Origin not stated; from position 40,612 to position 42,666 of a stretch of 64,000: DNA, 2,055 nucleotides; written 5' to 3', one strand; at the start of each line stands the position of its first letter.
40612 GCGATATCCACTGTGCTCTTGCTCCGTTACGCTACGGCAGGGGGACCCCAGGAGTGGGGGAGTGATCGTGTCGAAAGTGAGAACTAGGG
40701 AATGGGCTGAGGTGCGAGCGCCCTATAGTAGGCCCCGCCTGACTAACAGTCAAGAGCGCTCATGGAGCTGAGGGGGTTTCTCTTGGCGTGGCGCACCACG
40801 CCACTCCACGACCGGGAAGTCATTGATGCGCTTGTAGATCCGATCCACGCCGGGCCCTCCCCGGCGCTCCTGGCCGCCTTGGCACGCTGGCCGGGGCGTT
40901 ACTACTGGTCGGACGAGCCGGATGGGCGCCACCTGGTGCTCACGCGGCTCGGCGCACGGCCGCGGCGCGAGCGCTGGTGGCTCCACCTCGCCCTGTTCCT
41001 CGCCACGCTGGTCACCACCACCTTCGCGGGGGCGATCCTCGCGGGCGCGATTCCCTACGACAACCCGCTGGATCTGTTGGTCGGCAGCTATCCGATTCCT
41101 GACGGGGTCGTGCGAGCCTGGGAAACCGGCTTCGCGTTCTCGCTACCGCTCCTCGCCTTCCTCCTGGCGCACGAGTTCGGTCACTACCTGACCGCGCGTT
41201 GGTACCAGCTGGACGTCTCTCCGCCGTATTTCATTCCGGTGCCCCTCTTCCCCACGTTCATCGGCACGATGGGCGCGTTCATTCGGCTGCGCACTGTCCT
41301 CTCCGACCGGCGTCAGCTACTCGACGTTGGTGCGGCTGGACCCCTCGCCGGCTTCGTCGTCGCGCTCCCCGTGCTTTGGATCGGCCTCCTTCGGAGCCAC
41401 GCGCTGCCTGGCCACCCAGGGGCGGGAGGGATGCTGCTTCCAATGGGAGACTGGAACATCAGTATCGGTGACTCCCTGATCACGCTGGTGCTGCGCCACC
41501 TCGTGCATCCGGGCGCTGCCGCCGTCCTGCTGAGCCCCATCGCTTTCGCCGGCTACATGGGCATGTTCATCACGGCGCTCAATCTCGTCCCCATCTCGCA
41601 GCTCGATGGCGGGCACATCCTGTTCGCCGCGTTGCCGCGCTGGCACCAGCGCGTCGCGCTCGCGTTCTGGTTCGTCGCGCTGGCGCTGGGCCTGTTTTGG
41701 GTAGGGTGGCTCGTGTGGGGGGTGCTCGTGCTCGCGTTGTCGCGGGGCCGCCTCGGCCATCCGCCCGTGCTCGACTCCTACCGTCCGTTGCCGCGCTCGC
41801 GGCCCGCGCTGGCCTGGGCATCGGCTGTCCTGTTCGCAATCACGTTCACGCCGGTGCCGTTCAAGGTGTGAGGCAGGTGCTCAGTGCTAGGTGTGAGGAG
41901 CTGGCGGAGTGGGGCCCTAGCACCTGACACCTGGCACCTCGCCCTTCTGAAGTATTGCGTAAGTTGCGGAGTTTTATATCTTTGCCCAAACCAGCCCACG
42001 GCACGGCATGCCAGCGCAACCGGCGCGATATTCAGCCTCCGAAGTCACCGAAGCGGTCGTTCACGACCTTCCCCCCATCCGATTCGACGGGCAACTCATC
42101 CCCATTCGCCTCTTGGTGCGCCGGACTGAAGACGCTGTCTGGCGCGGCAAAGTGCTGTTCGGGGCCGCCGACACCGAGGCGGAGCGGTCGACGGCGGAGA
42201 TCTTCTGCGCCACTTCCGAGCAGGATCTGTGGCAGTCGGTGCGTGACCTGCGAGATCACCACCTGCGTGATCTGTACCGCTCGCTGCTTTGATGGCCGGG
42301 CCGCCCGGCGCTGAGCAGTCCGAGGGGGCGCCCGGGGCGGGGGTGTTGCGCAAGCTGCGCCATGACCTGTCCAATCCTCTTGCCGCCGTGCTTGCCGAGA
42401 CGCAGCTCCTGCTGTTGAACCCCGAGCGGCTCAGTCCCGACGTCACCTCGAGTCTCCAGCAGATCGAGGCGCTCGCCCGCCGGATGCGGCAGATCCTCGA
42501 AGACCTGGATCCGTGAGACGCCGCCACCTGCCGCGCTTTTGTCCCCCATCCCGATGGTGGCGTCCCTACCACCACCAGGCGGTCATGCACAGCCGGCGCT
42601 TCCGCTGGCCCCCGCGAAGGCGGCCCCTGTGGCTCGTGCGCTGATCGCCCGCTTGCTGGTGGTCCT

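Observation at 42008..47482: Candidate trans-envelope signalling operon built around a Zn-ribbon / PEGA Ser/Thr kinase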

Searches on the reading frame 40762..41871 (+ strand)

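Call 3: search_protein_families(library=pfam, proteins=[window:40762-41871:+], max_evalue=0.1)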
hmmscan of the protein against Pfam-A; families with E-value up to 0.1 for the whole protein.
window:40762-41871:+ (369 aa): 1 family
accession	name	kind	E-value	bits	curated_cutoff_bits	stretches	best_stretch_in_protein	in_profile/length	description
PF02163.28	Peptidase_M50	-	2.6e-21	76.5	27.2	1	125-298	1-201/221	Peptidase family M50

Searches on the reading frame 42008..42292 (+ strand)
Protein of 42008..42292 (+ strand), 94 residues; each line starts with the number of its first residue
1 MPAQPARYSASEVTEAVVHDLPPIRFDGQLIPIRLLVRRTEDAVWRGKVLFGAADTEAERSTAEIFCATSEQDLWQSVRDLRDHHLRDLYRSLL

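Call 3: search_protein_families(library=pfam, proteins=[window:42008-42292:+], max_evalue=0.1)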
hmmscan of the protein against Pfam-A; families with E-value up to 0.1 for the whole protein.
window:42008-42292:+ (94 aa): 0 families

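Call 4: search_protein_families(library=ncbifam, proteins=[window:42008-42292:+], max_evalue=0.1)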
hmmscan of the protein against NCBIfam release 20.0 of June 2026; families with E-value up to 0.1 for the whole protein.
window:42008-42292:+ (94 aa): 0 families

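Call 68: search_solved_structures(query=A7, max_evalue=10)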
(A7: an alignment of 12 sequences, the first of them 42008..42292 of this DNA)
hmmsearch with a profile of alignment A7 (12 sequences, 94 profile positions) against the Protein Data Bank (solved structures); distinct sequences matched with E-value up to 10: 1.
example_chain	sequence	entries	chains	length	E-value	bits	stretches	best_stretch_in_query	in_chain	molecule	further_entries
2oku_A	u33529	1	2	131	0.46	13.7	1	32-86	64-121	Acyl-CoA dehydrogenase family protein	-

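Call 81: search_protein_families(library=padloc, proteins=[window:42008-42292:+], max_evalue=0.001)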
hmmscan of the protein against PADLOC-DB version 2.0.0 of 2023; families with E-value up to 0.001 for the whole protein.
window:42008-42292:+ (94 aa): 0 families

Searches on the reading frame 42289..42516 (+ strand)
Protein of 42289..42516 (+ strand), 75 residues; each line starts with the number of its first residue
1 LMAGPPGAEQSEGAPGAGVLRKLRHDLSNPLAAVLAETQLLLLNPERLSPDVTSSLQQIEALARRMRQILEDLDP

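Call 3: search_protein_families(library=pfam, proteins=[window:42289-42516:+], max_evalue=0.1)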
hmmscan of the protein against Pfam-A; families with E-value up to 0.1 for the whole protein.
window:42289-42516:+ (75 aa): 2 families
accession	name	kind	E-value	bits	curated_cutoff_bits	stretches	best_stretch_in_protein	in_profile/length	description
PF00512.31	HisKA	-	9.8e-09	35.6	26.9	1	20-73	6-57/66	His Kinase A (phospho-acceptor) domain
PF08494.16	DEAD_assoc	-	0.041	14.2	23.5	1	36-69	74-107/191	DEAD/H associated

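Call 4: search_protein_families(library=ncbifam, proteins=[window:42289-42516:+], max_evalue=0.1)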
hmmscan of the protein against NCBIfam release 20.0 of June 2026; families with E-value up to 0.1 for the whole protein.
window:42289-42516:+ (75 aa): 2 families
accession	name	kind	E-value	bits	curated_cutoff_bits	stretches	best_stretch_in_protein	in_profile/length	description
NF041735.1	hist_kin_RppB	equivalog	0.0015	17.4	400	1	25-73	225-273/438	two-component system sensor histidine kinase RppB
NF008312.0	PRK11100.1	equivalog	0.014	14.2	356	1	21-73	261-311/477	two-component system sensor histidine kinase CreC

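Call 81: search_protein_families(library=padloc, proteins=[window:42292-42516:+], max_evalue=0.001)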
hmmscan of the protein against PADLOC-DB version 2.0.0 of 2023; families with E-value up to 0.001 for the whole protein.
window:42292-42516:+ (74 aa): 0 families
